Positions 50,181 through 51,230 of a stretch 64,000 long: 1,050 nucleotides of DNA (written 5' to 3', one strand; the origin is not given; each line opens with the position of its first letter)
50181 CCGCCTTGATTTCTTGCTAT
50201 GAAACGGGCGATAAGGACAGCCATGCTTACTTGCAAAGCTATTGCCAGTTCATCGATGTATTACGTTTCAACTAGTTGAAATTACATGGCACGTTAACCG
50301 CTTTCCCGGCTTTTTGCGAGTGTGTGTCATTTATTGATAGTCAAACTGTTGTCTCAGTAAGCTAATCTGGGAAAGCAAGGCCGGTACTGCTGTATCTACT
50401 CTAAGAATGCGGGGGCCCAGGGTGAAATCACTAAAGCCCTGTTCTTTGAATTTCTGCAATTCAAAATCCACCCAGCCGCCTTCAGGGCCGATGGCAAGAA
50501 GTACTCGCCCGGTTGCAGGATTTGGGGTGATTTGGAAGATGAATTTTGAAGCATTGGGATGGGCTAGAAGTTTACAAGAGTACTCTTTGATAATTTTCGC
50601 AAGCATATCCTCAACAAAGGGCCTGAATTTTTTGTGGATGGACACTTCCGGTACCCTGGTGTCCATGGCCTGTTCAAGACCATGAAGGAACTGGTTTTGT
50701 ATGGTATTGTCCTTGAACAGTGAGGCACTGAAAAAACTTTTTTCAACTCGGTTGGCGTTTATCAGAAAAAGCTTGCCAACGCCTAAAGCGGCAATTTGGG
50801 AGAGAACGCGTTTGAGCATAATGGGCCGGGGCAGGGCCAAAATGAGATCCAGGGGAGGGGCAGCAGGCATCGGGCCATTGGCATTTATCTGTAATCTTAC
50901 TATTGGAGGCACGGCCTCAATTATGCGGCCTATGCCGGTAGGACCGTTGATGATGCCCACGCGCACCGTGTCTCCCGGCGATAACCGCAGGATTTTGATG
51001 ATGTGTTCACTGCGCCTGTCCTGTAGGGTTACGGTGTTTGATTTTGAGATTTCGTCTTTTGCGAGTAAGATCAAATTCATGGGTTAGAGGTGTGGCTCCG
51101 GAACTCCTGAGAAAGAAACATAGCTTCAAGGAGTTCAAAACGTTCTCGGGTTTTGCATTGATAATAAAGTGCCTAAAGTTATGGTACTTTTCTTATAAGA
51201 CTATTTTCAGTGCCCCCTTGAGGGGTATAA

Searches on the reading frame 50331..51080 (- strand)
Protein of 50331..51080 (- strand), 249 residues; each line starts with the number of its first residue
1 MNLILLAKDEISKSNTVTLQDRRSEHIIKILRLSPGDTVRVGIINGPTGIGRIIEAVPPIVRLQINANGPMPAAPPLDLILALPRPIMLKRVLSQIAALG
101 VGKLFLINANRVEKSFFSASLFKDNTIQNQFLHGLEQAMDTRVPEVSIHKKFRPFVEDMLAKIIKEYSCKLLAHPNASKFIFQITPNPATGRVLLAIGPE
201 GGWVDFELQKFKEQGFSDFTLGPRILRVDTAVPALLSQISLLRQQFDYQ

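Call 11: search_protein_families(library=pfam, proteins=[window:50331-51080:-])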
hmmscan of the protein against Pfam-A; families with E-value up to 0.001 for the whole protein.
window:50331-51080:- (249 aa): 2 families
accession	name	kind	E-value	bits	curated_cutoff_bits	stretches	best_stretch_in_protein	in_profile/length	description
PF04452.19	Methyltrans_RNA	-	8.6e-33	113.7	23.9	1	76-239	6-164/165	RNA methyltransferase domain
PF20260.4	PUA_4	-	2.7e-05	24.6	23.9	1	19-56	1-38/48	RNA methyltransferase PUA domain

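Call 61: find_encoding_contigs(protein=window:50331-51080:-, flank=6000, max_places=4)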
Protein window:50331-51080:- (249 aa): 1 contig read that carries it; 1 place shown.
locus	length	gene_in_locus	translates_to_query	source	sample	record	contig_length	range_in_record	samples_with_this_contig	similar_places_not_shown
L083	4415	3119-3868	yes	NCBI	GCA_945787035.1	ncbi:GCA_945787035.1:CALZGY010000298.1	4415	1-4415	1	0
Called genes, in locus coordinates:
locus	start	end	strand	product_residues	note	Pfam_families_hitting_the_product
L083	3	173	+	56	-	?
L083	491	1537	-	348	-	PF02606:LpxK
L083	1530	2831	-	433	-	PF04413:Glycos_transf_N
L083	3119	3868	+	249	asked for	PF04452:Methyltrans_RNA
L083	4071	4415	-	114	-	?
